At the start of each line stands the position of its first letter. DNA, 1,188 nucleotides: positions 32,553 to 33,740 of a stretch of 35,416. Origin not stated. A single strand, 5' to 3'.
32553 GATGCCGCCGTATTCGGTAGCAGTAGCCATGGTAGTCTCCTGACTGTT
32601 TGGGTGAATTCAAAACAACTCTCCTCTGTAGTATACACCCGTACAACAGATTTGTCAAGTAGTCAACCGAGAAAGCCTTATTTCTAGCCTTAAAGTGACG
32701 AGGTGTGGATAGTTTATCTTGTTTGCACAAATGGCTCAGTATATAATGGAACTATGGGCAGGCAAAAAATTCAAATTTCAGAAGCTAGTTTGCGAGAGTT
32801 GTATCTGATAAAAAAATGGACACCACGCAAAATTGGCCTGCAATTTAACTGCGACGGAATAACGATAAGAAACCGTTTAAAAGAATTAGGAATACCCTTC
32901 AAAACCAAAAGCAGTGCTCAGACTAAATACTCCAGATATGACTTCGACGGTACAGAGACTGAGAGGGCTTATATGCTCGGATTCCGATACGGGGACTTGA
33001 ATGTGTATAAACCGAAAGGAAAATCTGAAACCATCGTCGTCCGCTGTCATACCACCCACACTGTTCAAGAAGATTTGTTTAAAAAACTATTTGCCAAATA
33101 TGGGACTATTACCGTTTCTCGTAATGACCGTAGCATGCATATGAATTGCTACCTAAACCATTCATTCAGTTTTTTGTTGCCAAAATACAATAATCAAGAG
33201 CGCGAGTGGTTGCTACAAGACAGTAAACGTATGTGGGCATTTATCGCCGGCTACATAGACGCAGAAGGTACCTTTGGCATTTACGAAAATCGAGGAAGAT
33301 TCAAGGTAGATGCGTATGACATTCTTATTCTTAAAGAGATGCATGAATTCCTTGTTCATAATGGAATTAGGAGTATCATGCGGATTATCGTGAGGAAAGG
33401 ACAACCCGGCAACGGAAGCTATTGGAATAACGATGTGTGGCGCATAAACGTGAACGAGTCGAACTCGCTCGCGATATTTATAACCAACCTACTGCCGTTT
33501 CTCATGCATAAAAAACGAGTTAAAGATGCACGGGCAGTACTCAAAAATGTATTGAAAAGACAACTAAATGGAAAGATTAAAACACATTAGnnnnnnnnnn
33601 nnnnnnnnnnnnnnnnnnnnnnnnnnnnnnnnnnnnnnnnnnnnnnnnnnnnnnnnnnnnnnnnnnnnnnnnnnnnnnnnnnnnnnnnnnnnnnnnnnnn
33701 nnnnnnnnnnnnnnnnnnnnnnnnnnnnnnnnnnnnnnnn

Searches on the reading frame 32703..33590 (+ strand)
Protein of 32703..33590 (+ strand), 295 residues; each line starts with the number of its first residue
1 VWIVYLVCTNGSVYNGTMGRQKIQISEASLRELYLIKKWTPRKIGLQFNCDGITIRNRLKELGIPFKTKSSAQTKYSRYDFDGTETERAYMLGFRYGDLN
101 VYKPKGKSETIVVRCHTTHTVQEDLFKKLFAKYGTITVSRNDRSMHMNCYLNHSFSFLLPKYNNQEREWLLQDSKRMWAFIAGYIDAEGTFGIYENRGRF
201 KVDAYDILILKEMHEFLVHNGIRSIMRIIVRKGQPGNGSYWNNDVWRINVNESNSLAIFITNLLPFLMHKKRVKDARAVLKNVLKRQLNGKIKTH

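Call 83: search_protein_families(library=pfam, proteins=[window:32703-33590:+], max_evalue=0.001)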
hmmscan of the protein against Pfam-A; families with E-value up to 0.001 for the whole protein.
window:32703-33590:+ (295 aa): 1 family
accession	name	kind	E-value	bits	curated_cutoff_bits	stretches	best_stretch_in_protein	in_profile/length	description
PF14528.11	LAGLIDADG_3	-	0.00032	21.3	22.5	0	179-259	5-77/82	LAGLIDADG-like domain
